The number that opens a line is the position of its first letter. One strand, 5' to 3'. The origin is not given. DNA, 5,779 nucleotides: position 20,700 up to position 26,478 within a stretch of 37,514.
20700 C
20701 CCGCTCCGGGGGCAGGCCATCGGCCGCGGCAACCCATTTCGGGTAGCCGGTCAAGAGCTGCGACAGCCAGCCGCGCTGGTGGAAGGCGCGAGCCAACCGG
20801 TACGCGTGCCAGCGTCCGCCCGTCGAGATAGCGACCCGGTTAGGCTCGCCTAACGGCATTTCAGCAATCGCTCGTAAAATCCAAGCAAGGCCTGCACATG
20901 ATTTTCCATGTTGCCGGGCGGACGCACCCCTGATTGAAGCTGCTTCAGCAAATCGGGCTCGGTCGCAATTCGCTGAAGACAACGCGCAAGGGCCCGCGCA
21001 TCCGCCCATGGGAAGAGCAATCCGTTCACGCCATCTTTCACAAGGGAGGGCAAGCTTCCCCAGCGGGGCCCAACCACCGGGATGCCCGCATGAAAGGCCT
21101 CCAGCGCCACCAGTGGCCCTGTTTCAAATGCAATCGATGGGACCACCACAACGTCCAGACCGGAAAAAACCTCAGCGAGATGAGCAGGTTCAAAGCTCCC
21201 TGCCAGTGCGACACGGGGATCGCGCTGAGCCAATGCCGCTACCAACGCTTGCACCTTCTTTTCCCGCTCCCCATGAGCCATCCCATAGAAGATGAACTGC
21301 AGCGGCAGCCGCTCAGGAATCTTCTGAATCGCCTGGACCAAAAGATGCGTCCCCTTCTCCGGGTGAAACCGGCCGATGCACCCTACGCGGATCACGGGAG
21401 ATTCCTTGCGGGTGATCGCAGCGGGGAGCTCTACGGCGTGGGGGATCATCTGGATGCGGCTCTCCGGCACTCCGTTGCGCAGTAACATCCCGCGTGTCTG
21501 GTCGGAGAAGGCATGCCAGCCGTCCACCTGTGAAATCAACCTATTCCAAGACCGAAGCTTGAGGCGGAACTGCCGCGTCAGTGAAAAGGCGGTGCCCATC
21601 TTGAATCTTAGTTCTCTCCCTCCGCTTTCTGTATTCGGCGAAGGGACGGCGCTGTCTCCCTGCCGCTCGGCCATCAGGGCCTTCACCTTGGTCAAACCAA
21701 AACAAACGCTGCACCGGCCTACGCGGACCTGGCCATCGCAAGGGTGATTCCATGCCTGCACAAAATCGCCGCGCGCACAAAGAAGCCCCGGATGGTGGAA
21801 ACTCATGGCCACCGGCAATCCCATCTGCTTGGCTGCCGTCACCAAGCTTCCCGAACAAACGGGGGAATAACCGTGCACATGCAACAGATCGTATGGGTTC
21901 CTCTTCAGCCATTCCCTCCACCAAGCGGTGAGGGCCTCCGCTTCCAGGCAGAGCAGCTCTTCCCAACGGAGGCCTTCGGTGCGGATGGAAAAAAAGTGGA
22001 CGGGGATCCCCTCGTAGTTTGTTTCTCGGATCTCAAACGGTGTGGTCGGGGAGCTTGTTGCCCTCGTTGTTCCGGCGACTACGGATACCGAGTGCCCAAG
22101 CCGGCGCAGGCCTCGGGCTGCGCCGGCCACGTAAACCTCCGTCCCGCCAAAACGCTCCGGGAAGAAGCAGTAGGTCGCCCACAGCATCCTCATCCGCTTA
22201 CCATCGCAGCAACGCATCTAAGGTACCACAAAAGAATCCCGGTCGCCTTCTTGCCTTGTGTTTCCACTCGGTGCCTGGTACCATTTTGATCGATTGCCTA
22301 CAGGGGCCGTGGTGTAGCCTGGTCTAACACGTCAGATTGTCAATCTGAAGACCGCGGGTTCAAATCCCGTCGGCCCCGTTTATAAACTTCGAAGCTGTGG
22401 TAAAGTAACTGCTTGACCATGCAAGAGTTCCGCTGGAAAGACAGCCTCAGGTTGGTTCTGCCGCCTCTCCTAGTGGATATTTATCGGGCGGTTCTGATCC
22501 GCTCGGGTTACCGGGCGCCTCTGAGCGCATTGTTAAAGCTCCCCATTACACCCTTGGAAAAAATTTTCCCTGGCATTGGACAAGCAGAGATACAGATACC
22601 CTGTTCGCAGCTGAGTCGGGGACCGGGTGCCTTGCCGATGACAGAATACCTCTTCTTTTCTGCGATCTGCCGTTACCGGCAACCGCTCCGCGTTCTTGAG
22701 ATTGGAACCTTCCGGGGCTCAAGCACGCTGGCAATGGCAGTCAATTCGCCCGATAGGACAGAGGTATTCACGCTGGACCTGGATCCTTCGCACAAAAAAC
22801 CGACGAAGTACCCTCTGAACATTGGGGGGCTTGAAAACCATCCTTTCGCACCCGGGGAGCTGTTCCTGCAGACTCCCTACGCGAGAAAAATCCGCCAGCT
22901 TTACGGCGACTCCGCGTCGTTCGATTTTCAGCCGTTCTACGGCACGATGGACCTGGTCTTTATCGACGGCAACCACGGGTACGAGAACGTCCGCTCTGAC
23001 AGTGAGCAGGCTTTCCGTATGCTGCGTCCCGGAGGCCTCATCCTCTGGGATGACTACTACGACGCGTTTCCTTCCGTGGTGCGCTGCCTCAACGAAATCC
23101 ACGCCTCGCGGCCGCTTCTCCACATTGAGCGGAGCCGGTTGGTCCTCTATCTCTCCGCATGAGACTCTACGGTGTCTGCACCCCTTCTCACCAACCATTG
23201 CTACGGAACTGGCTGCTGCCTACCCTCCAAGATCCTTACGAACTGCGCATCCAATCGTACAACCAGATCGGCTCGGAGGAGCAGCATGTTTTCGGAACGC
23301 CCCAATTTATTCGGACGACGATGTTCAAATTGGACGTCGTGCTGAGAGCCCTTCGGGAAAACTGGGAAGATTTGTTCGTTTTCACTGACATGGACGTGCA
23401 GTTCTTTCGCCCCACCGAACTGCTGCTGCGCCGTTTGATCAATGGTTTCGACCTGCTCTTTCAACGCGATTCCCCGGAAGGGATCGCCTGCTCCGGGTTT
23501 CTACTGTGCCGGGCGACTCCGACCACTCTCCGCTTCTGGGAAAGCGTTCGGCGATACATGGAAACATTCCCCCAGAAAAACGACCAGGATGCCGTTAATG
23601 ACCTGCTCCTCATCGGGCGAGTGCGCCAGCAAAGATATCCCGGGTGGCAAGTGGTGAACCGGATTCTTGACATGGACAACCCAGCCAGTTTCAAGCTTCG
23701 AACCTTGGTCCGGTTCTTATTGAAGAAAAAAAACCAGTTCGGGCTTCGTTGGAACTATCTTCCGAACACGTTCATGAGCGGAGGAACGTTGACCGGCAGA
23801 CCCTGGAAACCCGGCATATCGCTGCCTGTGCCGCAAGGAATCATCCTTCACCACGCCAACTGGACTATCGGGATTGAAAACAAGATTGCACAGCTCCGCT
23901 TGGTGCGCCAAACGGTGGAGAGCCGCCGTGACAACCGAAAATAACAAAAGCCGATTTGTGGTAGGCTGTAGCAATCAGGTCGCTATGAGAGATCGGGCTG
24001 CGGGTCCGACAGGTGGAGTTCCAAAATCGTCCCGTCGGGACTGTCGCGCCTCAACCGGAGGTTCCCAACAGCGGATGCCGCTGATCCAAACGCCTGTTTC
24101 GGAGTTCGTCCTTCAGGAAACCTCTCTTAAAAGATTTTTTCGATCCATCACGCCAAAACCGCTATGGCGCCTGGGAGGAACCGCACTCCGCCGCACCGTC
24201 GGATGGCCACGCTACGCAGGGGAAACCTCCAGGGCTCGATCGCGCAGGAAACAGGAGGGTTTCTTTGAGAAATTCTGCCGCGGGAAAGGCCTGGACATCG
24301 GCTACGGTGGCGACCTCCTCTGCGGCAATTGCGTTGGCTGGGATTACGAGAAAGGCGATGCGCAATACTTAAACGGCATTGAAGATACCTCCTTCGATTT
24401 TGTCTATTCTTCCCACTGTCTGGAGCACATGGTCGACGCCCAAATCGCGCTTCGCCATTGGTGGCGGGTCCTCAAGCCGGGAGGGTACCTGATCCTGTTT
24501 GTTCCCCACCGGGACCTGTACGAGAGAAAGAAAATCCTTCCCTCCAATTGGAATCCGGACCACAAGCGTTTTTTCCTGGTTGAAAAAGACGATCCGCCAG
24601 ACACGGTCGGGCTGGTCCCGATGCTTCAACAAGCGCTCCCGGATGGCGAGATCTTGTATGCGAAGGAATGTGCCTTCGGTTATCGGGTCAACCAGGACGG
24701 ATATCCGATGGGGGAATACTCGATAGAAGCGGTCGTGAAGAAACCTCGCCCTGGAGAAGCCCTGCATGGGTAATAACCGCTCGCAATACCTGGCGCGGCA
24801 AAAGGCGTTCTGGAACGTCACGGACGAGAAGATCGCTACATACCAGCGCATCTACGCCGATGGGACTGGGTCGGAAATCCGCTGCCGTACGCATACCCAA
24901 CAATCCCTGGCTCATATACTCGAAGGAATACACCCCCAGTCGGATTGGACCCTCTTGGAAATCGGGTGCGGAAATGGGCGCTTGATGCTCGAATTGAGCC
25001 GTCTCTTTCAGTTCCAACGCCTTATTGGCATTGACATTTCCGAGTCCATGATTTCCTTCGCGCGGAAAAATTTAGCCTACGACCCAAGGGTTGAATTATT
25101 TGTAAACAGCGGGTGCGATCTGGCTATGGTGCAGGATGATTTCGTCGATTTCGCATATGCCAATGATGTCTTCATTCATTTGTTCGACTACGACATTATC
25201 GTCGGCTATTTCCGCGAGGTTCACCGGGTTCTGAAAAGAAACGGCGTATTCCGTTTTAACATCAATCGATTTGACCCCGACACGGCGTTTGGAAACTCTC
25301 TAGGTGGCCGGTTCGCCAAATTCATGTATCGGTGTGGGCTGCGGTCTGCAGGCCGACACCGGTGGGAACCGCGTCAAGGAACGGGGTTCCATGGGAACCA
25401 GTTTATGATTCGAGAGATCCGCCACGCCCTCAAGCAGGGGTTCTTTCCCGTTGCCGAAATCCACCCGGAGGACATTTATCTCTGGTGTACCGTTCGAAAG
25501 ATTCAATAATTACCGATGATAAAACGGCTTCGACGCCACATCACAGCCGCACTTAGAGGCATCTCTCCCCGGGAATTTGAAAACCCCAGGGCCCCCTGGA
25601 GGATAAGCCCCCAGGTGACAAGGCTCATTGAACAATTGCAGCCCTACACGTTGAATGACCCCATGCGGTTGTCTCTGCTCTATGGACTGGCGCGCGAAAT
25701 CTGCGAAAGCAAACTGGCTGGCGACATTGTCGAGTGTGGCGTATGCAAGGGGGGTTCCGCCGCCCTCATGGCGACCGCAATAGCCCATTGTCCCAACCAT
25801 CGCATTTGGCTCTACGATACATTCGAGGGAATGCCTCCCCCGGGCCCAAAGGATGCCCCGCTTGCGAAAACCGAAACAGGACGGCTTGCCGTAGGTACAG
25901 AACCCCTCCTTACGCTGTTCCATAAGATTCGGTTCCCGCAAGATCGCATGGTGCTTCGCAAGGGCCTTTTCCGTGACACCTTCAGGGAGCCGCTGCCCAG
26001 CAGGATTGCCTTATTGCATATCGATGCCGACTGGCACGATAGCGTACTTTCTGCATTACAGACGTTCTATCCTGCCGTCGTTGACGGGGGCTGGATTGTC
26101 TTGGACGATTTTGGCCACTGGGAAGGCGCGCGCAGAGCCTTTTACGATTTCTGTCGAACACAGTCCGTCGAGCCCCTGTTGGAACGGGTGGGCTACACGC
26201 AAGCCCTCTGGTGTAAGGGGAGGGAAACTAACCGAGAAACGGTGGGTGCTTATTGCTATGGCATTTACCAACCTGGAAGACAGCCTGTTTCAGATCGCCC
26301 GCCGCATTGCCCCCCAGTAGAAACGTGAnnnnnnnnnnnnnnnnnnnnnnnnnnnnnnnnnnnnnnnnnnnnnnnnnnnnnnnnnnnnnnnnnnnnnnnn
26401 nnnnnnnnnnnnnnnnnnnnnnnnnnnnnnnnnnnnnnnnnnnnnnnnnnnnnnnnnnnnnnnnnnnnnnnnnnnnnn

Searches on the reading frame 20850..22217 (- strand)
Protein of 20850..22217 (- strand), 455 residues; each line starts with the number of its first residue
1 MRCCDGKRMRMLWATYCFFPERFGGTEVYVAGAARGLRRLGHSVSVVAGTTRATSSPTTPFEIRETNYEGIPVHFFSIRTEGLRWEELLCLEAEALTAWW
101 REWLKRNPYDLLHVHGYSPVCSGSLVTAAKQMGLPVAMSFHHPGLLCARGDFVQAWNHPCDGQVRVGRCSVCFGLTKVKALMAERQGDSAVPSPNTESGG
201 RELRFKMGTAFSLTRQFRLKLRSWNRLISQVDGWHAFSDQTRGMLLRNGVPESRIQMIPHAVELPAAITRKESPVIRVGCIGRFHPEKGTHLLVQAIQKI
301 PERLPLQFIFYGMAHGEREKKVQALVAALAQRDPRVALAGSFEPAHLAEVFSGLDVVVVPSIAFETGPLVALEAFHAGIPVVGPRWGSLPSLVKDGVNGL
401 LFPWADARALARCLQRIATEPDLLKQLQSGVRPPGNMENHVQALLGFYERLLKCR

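Call 18: search_protein_families(library=pfam, proteins=[window:20850-22217:-], max_evalue=0.001)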
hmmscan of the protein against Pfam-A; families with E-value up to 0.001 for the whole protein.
window:20850-22217:- (455 aa): 5 families
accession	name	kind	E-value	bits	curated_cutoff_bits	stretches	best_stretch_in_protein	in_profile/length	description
PF13692.12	Glyco_trans_1_4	-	5.4e-25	88.7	27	1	277-418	3-140/142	Glycosyl transferases group 1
PF00534.26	Glycos_transf_1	-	2.8e-23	82.8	26.4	1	277-428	17-166/172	Glycosyl transferases group 1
PF13439.12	Glyco_transf_4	-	6.1e-19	69.1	28.5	1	23-145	1-108/170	Glycosyltransferase Family 4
PF13579.12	Glyco_trans_4_4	-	4.6e-18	66.5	29.7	1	24-259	1-156/158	Glycosyl transferase 4-like domain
PF20706.3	GT4-conflict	-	3.4e-06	26.7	26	1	256-382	178-309/385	Family 4 Glycosyltransferase in conflict systems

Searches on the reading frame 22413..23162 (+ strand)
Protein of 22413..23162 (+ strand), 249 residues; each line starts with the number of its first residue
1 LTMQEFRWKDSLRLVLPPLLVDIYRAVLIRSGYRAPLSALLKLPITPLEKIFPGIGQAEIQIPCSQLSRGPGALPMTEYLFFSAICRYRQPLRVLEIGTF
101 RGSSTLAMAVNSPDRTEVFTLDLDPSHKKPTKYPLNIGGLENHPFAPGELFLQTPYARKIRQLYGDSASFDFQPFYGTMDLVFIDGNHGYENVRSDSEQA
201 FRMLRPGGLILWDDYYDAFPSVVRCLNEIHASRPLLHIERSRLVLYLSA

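Call 18: search_protein_families(library=pfam, proteins=[window:22413-23162:+], max_evalue=0.001)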
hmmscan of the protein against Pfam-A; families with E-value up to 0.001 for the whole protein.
window:22413-23162:+ (249 aa): 2 families
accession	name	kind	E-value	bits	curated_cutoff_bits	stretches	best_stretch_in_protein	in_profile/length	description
PF13578.12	Methyltransf_24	-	6.5e-16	59.5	26.3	1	95-215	1-105/105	Methyltransferase domain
PF01596.23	Methyltransf_3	-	1.8e-07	31.1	22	1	81-214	35-154/204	O-methyltransferase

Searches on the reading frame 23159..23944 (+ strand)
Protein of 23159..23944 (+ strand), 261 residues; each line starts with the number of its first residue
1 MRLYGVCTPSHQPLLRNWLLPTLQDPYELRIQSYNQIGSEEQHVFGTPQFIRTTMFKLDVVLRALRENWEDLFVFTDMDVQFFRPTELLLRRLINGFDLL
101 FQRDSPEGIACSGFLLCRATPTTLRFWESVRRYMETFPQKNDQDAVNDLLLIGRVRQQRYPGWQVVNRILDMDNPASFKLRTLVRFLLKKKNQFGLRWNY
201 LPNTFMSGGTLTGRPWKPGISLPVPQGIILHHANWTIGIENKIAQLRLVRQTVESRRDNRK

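Call 18: search_protein_families(library=pfam, proteins=[window:23159-23944:+], max_evalue=0.001)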
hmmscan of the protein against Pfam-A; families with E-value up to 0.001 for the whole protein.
window:23159-23944:+ (261 aa): 1 family
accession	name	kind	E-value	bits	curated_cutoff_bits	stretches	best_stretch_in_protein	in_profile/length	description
PF03407.22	Nucleotid_trans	-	1.6e-14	54.9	22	1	39-246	37-208/208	Nucleotide-diphospho-sugar transferase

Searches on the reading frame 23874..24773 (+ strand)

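Call 21: search_protein_families(library=pfam, proteins=[window:23874-24773:+], max_evalue=0.001)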
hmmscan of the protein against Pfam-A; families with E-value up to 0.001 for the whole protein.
window:23874-24773:+ (299 aa): 5 families
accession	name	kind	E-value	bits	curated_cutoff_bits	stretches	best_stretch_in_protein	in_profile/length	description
PF08241.18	Methyltransf_11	-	1.6e-12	48.3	21.2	1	157-208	45-95/95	Methyltransferase domain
PF13489.12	Methyltransf_23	-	9e-09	35.7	27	1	133-223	20-131/164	Methyltransferase domain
PF13649.12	Methyltransf_25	-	9.4e-07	29.9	27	1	156-204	48-97/97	Methyltransferase domain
PF08242.18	Methyltransf_12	-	2.5e-06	28.5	30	1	160-206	55-98/98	Methyltransferase domain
PF01209.24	Ubie_methyltran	-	6.7e-05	22.8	20.1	1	158-207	102-150/233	ubiE/COQ5 methyltransferase family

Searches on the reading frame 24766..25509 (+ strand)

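Call 21: search_protein_families(library=pfam, proteins=[window:24766-25509:+], max_evalue=0.001)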
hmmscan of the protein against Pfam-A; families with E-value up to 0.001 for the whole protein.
window:24766-25509:+ (247 aa): 11 families
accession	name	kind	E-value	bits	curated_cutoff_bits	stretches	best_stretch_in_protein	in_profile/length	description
PF13649.12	Methyltransf_25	-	4.9e-18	66.1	27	1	64-160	2-97/97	Methyltransferase domain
PF08241.18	Methyltransf_11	-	4.2e-17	63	21.2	1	64-163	1-94/95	Methyltransferase domain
PF13847.12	Methyltransf_31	-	1.2e-13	51.4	27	1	59-164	3-109/145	Methyltransferase domain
PF08242.18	Methyltransf_12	-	1e-12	49.1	30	1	64-162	1-98/98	Methyltransferase domain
PF13489.12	Methyltransf_23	-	6.9e-08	32.8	27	1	51-164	12-116/164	Methyltransferase domain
PF02353.26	CMAS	-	5e-05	23.2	27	1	45-163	48-163/273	Mycolic acid cyclopropane synthetase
PF05958.17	tRNA_U5-meth_tr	-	9e-05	22.1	23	1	47-106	190-246/357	tRNA (Uracil-5-)-methyltransferase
PF05175.20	MTS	-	0.00018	21.6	23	1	52-171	24-145/170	Methyltransferase small domain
PF02390.23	Methyltransf_4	-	0.0004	20.3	24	1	62-100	4-42/173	Putative methyltransferase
PF01209.24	Ubie_methyltran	-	0.0006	19.7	20.1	1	59-162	47-149/233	ubiE/COQ5 methyltransferase family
PF01564.23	Spermine_synth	-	0.0007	19.6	22.9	0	45-162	5-128/186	Spermine/spermidine synthase domain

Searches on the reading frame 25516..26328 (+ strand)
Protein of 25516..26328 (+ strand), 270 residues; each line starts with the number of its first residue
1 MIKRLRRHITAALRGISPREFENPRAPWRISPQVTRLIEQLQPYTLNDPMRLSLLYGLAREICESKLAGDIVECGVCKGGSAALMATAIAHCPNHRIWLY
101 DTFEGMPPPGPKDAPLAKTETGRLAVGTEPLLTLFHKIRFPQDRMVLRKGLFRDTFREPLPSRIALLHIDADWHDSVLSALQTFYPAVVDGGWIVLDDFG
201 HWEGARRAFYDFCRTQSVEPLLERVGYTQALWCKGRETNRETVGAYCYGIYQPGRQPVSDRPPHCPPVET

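Call 21: search_protein_families(library=pfam, proteins=[window:25516-26328:+], max_evalue=0.001)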
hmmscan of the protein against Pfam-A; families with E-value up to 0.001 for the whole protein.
window:25516-26328:+ (270 aa): 2 families
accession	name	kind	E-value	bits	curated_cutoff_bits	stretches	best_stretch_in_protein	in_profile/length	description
PF05711.17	TylF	-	1.5e-35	123.1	23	1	44-233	68-263/264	Macrocin-O-methyltransferase (TylF)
PF13578.12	Methyltransf_24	-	1.1e-11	46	26.3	1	72-199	1-105/105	Methyltransferase domain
